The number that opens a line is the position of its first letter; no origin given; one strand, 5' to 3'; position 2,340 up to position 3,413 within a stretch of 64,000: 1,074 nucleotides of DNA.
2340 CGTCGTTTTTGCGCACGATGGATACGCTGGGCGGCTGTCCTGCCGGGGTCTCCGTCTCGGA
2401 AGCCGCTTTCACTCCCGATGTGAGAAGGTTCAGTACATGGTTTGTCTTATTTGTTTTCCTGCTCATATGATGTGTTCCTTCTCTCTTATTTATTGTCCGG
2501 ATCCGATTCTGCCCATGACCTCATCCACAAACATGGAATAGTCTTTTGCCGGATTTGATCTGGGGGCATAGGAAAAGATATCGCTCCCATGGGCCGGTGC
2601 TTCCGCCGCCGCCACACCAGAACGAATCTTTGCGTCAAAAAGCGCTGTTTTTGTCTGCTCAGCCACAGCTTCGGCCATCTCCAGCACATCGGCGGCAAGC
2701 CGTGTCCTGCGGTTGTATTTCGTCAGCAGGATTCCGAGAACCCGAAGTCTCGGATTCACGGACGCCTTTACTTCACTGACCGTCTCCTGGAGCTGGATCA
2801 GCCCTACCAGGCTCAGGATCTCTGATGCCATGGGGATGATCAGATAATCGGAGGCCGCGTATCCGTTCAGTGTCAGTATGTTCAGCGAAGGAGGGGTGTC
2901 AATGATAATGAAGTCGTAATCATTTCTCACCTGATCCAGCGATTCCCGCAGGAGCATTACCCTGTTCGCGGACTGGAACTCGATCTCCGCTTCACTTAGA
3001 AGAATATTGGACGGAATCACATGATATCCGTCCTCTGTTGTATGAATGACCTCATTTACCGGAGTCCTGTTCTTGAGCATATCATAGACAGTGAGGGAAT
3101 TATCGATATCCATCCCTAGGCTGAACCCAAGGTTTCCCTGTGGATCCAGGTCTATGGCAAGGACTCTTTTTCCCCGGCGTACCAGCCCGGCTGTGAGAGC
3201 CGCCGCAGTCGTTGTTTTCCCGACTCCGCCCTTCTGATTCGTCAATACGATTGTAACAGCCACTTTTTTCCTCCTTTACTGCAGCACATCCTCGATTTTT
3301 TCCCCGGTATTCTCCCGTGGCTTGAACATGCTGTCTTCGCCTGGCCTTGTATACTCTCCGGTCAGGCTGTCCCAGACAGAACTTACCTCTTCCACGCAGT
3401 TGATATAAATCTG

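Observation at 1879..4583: Candidate cyclic-dinucleotide-responsive module at the tail of the flagellar operon: degenerate EAL-HDOD, orphan ParA and a ComFB-like protein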

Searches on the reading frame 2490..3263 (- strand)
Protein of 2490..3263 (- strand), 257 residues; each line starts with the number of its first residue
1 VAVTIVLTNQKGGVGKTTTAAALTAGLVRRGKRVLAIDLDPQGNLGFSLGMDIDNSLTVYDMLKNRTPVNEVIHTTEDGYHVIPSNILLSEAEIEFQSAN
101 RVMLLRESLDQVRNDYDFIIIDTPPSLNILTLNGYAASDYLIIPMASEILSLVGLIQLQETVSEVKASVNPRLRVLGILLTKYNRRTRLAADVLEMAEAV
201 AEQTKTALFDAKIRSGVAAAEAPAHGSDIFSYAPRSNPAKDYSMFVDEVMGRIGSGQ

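Call 3: search_protein_families(library=pfam, proteins=[window:2490-3263:-], max_evalue=0.01)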
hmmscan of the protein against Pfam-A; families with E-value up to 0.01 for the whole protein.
window:2490-3263:- (257 aa): 12 families
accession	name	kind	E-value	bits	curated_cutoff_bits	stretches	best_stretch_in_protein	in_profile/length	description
PF13614.12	AAA_31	-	1e-53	182.3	27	1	4-174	3-176/177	AAA domain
PF01656.29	CbiA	-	1.9e-24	86.5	25.4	1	5-227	1-123/125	CobQ/CobB/MinD/ParA nucleotide binding domain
PF09140.17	MipZ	-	8.9e-15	55.1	20.7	1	4-159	2-143/262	ATPase MipZ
PF06564.18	CBP_BcsQ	-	1.1e-14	55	21.3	1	5-242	4-226/234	Cellulose biosynthesis protein BcsQ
PF10609.15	ParA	-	6.2e-10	39.4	27.1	1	4-126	5-122/246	NUBPL iron-transfer P-loop NTPase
PF02374.21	ArsA_ATPase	-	9.7e-10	38.6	24.3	1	5-126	3-135/305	Anion-transporting ATPase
PF00142.24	Fer4_NifH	-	1.9e-08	34.5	25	1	10-72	7-68/271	4Fe-4S iron sulfur cluster binding proteins, NifH/frxC family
PF03029.23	ATP_bind_1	-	1.2e-05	25.7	27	1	13-124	6-99/240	Conserved hypothetical ATP binding protein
PF07015.17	VirC1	-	0.00032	20.6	24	0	6-40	5-39/231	VirC1 protein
PF00448.28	SRP54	-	0.0013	18.8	22.7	0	13-40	11-38/196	SRP54-type protein, GTPase domain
PF03308.22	MeaB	-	0.0022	17.5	23.1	1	12-43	42-73/273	Methylmalonyl Co-A mutase-associated GTPase MeaB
PF16575.11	CLP1_P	-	0.0035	17.6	26.6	1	13-41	4-32/188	mRNA cleavage and polyadenylation factor CLP1 P-loop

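Call 4: search_protein_families(library=ncbifam, proteins=[window:2490-3263:-], max_evalue=0.01)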
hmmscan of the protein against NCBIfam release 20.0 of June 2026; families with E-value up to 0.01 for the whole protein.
window:2490-3263:- (257 aa): 35 families (the best 25 are shown)
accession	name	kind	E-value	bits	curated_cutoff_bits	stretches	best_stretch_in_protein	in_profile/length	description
TIGR03453.1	partition_RepA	equivalog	1.4e-30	106.4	348.45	1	5-184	107-308/387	plasmid partitioning protein RepA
NF041546.1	ParA_partition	equivalog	7.6e-30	104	180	2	95-248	57-203/203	ParA family partition ATPase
TIGR03371.1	cellulose_yhjQ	equivalog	1.1e-27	97.1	157.85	1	4-244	3-236/246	cellulose biosynthesis protein BcsQ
TIGR01969.1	minD_arch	subfamily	2.1e-25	89.4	201.75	1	4-251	2-232/251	cell division ATPase MinD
NF010443.0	PRK13869.1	subfamily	3.2e-23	82.2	446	1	5-158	124-294/405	plasmid-partitioning protein RepA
NF041283.1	PrgP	equivalog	9.1e-21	74.4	400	1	2-216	2-225/297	ParA superfamily DNA segregation protein PrgP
NF010259.0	PRK13705.1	equivalog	6.4e-15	55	725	1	3-185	107-306/388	plasmid-partitioning protein SopA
TIGR01968.1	minD_bact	equivalog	8.2e-15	54.8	212.9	1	4-152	3-148/261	septum site-determining protein MinD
NF008079.0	PRK10818.1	equivalog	2.2e-12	46.9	508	1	1-202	1-201/270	septum site-determining protein MinD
TIGR04291.1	arsen_driv_ArsA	equivalog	1.7e-10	40.3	650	1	10-68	10-68/565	arsenical pump-driving ATPase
NF053621.1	ATPseBagBMYCTU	equivalog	4.2e-10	39.2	521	1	4-130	13-155/371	ATPase BagB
TIGR01007.1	eps_fam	subfamily_domain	7.7e-10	38.7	108.05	1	5-128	20-139/204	polysaccharide biosynthesis tyrosine autokinase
TIGR00345.1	GET3_arsA_TRC40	subfamily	1.5e-09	37.9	135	1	11-126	5-136/299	TRC40/GET3/ArsA family transport-energizing ATPase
NF047398.1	AAA_KGGVGR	domain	2.8e-08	34.3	90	1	4-40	4-40/190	KGGVGR-motif variant AAA ATPase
TIGR01281.1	DPOR_bchL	equivalog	4.4e-08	32.8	345.15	1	10-65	7-60/268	ferredoxin:protochlorophyllide reductase (ATP-dependent) iron-sulfur ATP-binding protein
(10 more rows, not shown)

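Call 28: search_solved_structures(query=window:2490-3263:-, max_evalue=1e-10, show_alignments=3)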
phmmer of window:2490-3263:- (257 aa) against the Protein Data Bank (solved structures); distinct sequences matched with E-value up to 1e-10: 24.
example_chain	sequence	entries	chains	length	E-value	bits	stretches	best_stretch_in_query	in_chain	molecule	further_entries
8ray_B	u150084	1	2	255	5.9e-49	170.4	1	5-251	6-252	ParA family protein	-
1wcv_1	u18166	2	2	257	3.2e-48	167.9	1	5-254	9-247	SEGREGATION PROTEIN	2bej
2bek_A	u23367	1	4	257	4.3e-47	164.3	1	5-254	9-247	SEGREGATION PROTEIN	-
4pfs_A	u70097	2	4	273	4.3e-43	151.2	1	4-255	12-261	Cobyrinic Acid a,c-diamide synthase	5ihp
5if9_A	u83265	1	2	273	4.7e-43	151.1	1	5-255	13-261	Cobyrinic Acid a,c-diamide synthase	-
6iub_A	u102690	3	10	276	2e-33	119.5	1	3-246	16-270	SpoOJ regulator (Soj)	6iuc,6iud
8jmj_A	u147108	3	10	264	2.3e-32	116.1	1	3-246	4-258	SpoOJ regulator (Soj)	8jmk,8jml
3k9g_A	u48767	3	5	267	6.7e-18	68.8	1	5-154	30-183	PF-32 protein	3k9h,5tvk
6non_A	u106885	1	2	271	1.2e-17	68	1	4-166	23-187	Cobyrinic acid ac-diamide synthase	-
6noo_A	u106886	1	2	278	1.3e-17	67.9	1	4-166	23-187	Maintenance of carboxysome positioning A protein, MCDA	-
1g3q_A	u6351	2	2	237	1.5e-16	64.4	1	5-249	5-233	CELL DIVISION INHIBITOR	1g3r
6nop_B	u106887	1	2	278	1.7e-16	64.2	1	4-166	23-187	Cobyrinic acid ac-diamide synthase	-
1ion_A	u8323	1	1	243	4.9e-15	59.4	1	5-249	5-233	PROBABLE CELL DIVISION INHIBITOR MIND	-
2oze_A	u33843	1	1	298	2.9e-14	56.9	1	5-179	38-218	Orf delta'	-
9nbl_A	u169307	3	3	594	9.7e-14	55.1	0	9-60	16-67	Arsenite transporter ATPase-like protein,arsA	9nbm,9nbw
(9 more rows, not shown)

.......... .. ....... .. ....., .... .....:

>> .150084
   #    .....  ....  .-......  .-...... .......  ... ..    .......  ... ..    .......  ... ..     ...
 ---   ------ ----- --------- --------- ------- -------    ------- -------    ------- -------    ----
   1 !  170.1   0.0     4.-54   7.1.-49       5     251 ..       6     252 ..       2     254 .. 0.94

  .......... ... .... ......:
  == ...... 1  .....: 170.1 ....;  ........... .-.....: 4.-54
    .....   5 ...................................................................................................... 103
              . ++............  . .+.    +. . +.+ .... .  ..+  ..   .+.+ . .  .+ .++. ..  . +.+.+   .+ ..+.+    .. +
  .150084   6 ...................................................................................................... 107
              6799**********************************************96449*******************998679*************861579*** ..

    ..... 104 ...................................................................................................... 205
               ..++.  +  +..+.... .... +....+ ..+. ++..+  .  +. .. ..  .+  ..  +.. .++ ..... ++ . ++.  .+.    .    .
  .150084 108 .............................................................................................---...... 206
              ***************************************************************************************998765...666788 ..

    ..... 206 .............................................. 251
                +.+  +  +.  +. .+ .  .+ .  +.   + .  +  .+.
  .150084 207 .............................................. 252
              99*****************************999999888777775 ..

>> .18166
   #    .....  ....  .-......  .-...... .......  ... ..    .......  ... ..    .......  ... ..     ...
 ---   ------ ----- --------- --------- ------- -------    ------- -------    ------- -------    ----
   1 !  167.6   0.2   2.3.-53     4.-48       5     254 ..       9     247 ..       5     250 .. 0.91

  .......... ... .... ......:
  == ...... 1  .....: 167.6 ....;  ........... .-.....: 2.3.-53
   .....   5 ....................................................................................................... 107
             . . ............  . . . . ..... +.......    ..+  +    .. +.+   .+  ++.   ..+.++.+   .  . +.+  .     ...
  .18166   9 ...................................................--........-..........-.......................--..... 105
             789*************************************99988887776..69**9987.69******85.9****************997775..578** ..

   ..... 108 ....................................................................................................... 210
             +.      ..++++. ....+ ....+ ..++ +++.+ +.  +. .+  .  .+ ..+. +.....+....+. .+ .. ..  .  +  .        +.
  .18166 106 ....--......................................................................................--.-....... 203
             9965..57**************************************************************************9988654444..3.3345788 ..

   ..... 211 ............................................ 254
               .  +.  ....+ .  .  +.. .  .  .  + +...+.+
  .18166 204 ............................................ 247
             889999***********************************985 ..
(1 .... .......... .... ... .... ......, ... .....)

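Call 73: find_homologous_proteins(query=window:2490-3263:-, max_evalue=1e-10)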
Query window:2490-3263:- (257 aa): 7910 proteins with E <= 1e-10 among 8000 candidates; the best 120 are listed.
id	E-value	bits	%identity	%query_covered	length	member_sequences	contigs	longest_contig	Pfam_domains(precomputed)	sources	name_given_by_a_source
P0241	7.6e-140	483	88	100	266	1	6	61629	PF00142.25,PF10609.16,PF01656.30,PF13614.13,PF09140.18,PF06564.19,PF02374.22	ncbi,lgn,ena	-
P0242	7.7e-126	437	81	99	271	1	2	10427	PF00142.25,PF10609.16,PF01656.30,PF13614.13,PF09140.18,PF06564.19,PF02374.22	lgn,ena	-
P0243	8.8e-121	420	78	99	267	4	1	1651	PF00142.25,PF10609.16,PF01656.30,PF13614.13,PF09140.18,PF06564.19,PF02374.22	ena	-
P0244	2.4e-119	415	77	99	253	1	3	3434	PF00142.25,PF10609.16,PF01656.30,PF13614.13,PF09140.18,PF06564.19,PF02374.22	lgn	-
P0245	1.4e-118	413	77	100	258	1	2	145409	PF00142.25,PF10609.16,PF01656.30,PF13614.13,PF09140.18,PF06564.19,PF02374.22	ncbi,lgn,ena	-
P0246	4.6e-118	411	76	99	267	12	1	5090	PF00142.25,PF10609.16,PF01656.30,PF13614.13,PF09140.18,PF06564.19,PF02374.22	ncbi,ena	-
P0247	6.0e-117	408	78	98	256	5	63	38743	PF00142.25,PF10609.16,PF01656.30,PF13614.13,PF09140.18,PF06564.19,PF02374.22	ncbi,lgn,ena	-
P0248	9.8e-115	400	74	99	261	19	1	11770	PF00142.25,PF10609.16,PF01656.30,PF13614.13,PF07015.18,PF09140.18,PF06564.19,PF02374.22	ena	-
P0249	9.4e-114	397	74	98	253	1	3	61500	PF00142.25,PF10609.16,PF01656.30,PF13614.13,PF09140.18,PF06564.19,PF03029.24,PF02374.22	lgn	-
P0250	1.1e-113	397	74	98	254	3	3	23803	PF00142.25,PF10609.16,PF01656.30,PF13614.13,PF09140.18,PF06564.19,PF03029.24,PF02374.22,PF00448.29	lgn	-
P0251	1.2e-113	397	75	98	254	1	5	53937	PF00142.25,PF10609.16,PF01656.30,PF13614.13,PF09140.18,PF06564.19,PF02374.22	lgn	-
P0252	2.0e-113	396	75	98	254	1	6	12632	PF00142.25,PF10609.16,PF01656.30,PF13614.13,PF09140.18,PF06564.19,PF02374.22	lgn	-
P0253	7.9e-112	391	73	98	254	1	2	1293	PF00142.25,PF10609.16,PF01656.30,PF13614.13,PF09140.18,PF06564.19,PF03029.24,PF02374.22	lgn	-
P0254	1.7e-111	390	73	98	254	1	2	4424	PF00142.25,PF10609.16,PF01656.30,PF13614.13,PF09140.18,PF06564.19,PF02374.22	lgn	-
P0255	2.7e-109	383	72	98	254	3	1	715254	PF10609.16,PF01656.30,PF13614.13,PF09140.18,PF06564.19,PF02374.22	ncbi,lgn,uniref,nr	ncbi:ParA family protein [Mediterraneibacter sp. NSJ-55]|uniref:Sporulation initiation inhibitor pro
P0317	4.0e-95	336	64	99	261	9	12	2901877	PF10609.16,PF01656.30,PF13614.13,PF09140.18,PF06564.19,PF02374.22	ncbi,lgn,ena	-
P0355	3.4e-92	327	59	100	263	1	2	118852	PF00142.25,PF10609.16,PF01656.30,PF13614.13,PF09140.18,PF06564.19,PF02374.22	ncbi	-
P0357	5.7e-92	326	62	97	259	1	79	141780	PF00142.25,PF10609.16,PF01656.30,PF13614.13,PF09140.18,PF06564.19,PF02374.22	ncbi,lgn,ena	-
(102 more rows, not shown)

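Call 74: find_encoding_contigs(protein=P0355, flank=5000, max_places=1)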
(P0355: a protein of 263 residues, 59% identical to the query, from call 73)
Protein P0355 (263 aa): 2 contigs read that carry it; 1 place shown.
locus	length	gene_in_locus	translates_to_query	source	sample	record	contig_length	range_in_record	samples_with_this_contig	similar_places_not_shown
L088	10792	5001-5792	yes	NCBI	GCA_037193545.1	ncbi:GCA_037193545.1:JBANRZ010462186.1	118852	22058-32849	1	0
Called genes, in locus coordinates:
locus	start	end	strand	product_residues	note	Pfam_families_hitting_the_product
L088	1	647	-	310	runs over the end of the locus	PF07195:FliD_C (weak)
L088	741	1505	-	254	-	PF00005:ABC_tran, PF13304:AAA_21 (weak)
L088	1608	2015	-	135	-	-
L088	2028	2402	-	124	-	PF02561:FliS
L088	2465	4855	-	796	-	PF02465:FliD_N, PF07195:FliD_C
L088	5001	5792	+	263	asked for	PF00142:Fer4_NifH (weak), PF01656:CbiA, PF02374:ArsA_ATPase, PF06564:CBP_BcsQ, PF09140:MipZ, PF10609:ParA, PF13614:AAA_31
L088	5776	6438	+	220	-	-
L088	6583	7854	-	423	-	PF00563:EAL, PF08668:HDOD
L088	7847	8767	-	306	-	PF01584:CheW, PF00072:Response_reg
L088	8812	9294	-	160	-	PF03975:CheD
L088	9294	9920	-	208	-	PF04509:CheC (faint), PF13690:CheX (weak)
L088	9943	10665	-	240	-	PF00460:Flg_bb_rod, PF22692:LlgE_F_G_D1 (weak), PF06429:Flg_bbr_C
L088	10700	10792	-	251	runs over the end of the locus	PF00460:Flg_bb_rod (weak), PF22692:LlgE_F_G_D1, PF06429:Flg_bbr_C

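Call 75: find_encoding_contigs(protein=P0317, flank=5000, max_places=1)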
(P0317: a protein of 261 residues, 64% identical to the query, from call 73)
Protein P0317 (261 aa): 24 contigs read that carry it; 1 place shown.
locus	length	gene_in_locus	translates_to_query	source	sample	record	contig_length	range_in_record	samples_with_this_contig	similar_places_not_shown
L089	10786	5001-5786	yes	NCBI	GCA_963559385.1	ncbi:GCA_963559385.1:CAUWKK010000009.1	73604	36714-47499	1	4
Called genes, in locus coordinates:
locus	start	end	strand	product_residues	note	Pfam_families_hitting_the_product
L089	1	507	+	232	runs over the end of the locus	PF13529:Peptidase_C39_2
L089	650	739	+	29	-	-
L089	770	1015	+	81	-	PF01627:Hpt (weak)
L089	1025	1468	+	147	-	PF00072:Response_reg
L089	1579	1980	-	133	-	-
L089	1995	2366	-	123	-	PF02561:FliS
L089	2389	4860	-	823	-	PF02465:FliD_N, PF07195:FliD_C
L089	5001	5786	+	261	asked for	PF01656:CbiA, PF02374:ArsA_ATPase (weak), PF06564:CBP_BcsQ, PF09140:MipZ (faint), PF10609:ParA, PF13614:AAA_31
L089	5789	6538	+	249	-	PF10719:ComFB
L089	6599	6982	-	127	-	PF00072:Response_reg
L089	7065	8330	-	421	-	PF00563:EAL, PF08668:HDOD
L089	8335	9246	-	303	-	PF01584:CheW, PF00072:Response_reg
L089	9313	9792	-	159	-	PF03975:CheD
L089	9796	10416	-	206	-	PF04509:CheC (weak), PF13690:CheX (weak), PF04509:CheC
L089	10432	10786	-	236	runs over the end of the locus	PF00460:Flg_bb_rod, PF22692:LlgE_F_G_D1, PF06429:Flg_bbr_C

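Call 76: find_encoding_contigs(protein=P0357, flank=5000, max_places=1)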
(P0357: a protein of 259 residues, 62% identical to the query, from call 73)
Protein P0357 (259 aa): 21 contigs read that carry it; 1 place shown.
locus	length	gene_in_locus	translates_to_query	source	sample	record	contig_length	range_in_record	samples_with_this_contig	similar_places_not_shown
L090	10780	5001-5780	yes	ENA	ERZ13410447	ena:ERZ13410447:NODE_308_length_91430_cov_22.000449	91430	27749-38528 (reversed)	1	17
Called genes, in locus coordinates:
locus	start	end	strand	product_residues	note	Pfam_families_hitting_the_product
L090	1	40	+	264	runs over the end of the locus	PF04542:Sigma70_r2, PF04539:Sigma70_r3 (weak), PF04545:Sigma70_r4, PF08281:Sigma70_r4_2 (weak)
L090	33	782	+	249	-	PF00460:Flg_bb_rod (weak), PF22692:LlgE_F_G_D1, PF06429:Flg_bbr_C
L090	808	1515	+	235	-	PF00460:Flg_bb_rod, PF06429:Flg_bbr_C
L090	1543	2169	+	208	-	PF04509:CheC, PF13690:CheX (weak), PF04509:CheC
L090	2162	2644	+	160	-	PF03975:CheD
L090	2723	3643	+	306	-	PF01584:CheW, PF00072:Response_reg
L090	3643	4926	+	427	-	PF00563:EAL, PF08668:HDOD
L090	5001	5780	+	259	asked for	PF00142:Fer4_NifH (faint), PF01656:CbiA, PF02374:ArsA_ATPase, PF06564:CBP_BcsQ, PF09140:MipZ (weak), PF10609:ParA, PF13614:AAA_31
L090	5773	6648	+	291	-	PF10719:ComFB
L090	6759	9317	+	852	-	PF02465:FliD_N, PF07195:FliD_C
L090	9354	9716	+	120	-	PF02561:FliS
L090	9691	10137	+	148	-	-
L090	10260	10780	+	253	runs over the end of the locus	PF00005:ABC_tran, PF02463:SMC_N (faint), PF13304:AAA_21 (faint)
